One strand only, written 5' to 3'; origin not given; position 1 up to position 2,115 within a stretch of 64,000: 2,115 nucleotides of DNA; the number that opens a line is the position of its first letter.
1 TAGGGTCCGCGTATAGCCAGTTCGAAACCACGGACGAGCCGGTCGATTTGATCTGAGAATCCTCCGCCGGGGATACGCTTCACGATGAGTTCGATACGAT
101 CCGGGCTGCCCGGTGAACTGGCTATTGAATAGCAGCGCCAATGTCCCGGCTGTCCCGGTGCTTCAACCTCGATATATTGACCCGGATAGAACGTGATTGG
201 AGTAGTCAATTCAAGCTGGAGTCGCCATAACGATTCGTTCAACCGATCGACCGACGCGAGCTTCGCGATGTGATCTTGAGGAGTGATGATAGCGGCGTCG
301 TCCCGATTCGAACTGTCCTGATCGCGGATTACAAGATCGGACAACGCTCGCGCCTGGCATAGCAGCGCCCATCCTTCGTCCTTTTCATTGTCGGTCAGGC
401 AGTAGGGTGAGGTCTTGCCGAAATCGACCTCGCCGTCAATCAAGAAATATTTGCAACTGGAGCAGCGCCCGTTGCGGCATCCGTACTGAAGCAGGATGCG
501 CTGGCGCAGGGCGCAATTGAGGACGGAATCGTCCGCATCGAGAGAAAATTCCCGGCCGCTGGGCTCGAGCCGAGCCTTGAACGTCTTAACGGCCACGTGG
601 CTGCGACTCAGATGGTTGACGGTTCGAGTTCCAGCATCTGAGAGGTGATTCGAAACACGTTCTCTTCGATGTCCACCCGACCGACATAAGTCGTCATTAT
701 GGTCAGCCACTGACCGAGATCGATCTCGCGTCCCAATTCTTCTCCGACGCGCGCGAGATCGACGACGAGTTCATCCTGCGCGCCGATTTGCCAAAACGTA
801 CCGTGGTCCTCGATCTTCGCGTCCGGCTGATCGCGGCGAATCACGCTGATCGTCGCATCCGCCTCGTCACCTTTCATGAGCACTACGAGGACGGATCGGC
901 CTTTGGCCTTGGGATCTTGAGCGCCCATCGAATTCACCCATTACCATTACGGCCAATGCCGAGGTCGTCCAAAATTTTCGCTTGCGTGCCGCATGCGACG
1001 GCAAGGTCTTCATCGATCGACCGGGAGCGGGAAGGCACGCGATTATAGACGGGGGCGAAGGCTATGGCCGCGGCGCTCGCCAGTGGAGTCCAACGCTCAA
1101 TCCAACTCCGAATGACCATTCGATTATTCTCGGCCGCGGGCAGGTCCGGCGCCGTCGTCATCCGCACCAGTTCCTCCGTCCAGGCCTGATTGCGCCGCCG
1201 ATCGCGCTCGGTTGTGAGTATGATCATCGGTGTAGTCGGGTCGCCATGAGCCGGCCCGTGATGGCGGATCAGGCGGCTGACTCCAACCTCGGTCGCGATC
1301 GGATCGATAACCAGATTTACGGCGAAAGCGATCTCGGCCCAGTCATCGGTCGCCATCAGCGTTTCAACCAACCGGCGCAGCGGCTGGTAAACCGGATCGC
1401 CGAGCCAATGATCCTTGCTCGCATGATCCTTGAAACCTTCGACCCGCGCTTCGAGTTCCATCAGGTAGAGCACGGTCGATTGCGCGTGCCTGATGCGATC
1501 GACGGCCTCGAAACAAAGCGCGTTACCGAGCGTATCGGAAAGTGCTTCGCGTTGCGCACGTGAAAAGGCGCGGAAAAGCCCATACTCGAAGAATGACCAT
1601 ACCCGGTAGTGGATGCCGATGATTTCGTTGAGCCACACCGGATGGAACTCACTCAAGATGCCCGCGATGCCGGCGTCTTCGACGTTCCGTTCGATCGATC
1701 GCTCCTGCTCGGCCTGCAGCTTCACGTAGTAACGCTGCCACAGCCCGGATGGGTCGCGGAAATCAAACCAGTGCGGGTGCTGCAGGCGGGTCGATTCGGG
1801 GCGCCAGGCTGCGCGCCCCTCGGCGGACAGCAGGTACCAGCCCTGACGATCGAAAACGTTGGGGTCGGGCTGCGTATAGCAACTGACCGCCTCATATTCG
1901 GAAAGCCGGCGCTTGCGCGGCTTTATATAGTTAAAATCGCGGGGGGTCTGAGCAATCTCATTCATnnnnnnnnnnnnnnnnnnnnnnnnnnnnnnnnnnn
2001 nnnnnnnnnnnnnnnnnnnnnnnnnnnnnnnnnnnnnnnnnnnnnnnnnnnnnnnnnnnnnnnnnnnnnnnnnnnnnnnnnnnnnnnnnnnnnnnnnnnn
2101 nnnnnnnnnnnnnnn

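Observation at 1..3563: sMMO-like soluble diiron monooxygenase operon (alpha, beta, coupling protein, reductase) in a non-methanotroph-like genomic context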

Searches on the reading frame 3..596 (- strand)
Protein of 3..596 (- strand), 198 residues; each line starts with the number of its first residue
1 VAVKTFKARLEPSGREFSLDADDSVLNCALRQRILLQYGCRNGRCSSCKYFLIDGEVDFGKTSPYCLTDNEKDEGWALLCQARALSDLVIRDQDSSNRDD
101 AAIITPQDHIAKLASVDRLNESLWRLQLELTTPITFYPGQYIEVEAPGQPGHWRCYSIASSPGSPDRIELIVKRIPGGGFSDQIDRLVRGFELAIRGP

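Call 7: search_protein_families(library=ncbifam, proteins=[window:3-596:-], max_evalue=0.01)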
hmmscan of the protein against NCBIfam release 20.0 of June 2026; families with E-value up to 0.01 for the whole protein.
window:3-596:- (198 aa): 15 families
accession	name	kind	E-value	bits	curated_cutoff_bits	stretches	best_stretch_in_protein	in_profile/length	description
NF040810.1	BenC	equivalog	5.9e-28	98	430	1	19-198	17-195/333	benzoate 1,2-dioxygenase electron transfer component BenC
NF045803.1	MethMoxFADbindMmoC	equivalog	9.5e-28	96.9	500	1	16-198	15-202/343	aromatic/alkene monooxygenase hydroxylase FAD-binding subunit MmoC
TIGR02160.1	PA_CoA_Oxy5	hypoth_equivalog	3.8e-19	68.7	420.8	2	19-93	279-351/352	1,2-phenylacetyl-CoA epoxidase subunit PaaE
NF004317.0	PRK05713.1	equivalog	1.3e-17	64.1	338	1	13-193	7-174/312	iron-sulfur-binding ferredoxin reductase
NF008822.0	PRK11872.1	equivalog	8.7e-17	61.1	402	1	17-193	17-194/341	anthranilate 1,2-dioxygenase electron transfer component AntC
NF007964.0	PRK10684.1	equivalog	3.6e-13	49.2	383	2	15-90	259-332/333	NADH oxidoreductase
NF058606.1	GlBtMonoRdsGbcB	equivalog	6.1e-13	48.4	500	2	132-198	37-107/362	glycine betaine monooxygenase reductase subunit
TIGR02008.1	fdx_plant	subfamily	7.1e-11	41.7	81.15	1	15-92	15-90/97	ferredoxin [2Fe-2S]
NF040756.1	corr_regen_AcsV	exception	1.9e-08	33.2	800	1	10-135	4-129/632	corrinoid activation/regeneration protein AcsV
NF041393.1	Frdxn_Halo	equivalog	8.6e-08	32.1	150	1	16-89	39-111/128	ferredoxin Fer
NF007985.1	PRK10713.1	equivalog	3.7e-07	29.6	75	1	14-88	7-77/81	class I ribonucleotide reductase maintenance protein YfaE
NF005963.0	PRK08051.1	equivalog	8e-07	28.6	230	1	111-173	6-66/233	NAD(P)H-flavin reductase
TIGR01941.1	nqrF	equivalog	6e-06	25.4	295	1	15-156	42-179/405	NADH:ubiquinone reductase (Na(+)-transporting) subunit F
NF006220.0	PRK08345.1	subfamily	7.4e-05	22.1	395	1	121-198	25-101/294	cytochrome-c3 hydrogenase subunit gamma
NF052252.1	flav_redu_LuxG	exception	8e-05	21.9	340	1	112-172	4-61/232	flavin mononucleotide reductase LuxG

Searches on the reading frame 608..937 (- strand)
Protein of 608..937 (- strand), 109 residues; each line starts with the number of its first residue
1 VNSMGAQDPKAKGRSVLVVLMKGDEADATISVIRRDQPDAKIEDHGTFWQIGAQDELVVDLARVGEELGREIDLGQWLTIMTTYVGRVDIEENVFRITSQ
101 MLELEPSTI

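Call 4: search_protein_families(library=pfam, proteins=[window:608-937:-], max_evalue=0.01)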
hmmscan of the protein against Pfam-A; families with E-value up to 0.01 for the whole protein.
window:608-937:- (109 aa): 1 family
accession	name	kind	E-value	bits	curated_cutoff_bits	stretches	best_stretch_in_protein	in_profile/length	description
PF02406.22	MmoB_DmpM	-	6.7e-19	68.3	25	1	15-97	2-84/85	MmoB/DmpM family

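Call 7: search_protein_families(library=ncbifam, proteins=[window:608-937:-], max_evalue=0.01)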
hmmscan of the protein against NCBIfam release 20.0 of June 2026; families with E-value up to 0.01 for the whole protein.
window:608-937:- (109 aa): 2 families
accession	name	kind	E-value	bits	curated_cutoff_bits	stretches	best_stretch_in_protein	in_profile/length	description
NF045804.1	MethMoxRegMmoB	equivalog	1.1e-10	41.8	245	1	14-105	34-130/136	methane monooxygenase regulator MmoB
NF045941.1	PropMonoxMimD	equivalog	0.0027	18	150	1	18-88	12-81/108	propane 2-monooxygenase effector subunit MimD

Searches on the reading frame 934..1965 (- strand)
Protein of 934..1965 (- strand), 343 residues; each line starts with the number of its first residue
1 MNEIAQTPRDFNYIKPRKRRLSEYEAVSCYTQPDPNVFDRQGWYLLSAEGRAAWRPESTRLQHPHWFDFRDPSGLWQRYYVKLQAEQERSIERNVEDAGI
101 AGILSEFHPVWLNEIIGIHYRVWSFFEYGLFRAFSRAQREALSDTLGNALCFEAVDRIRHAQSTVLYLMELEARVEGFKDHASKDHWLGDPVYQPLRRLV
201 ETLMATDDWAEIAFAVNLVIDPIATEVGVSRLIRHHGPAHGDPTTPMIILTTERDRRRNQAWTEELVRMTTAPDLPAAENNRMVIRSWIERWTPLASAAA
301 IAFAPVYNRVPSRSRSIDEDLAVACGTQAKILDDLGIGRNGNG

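Call 4: search_protein_families(library=pfam, proteins=[window:934-1965:-], max_evalue=0.01)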
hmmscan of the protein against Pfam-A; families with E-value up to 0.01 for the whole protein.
window:934-1965:- (343 aa): 1 family
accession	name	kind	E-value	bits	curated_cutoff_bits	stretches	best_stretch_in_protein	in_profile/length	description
PF02332.24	Phenol_Hydrox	-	4.7e-55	187.1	24.4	1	43-270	1-226/230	Methane/Phenol/Alkene Hydroxylase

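Call 7: search_protein_families(library=ncbifam, proteins=[window:934-1965:-], max_evalue=0.01)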
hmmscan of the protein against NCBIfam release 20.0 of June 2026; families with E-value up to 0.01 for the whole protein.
window:934-1965:- (343 aa): 1 family
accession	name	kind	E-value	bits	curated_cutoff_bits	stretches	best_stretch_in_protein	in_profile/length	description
NF045802.1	MethMoxAlphaMmoY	equivalog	2e-52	178.7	700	1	7-320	29-350/389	aromatic/alkene monooxygenase hydroxylase subunit beta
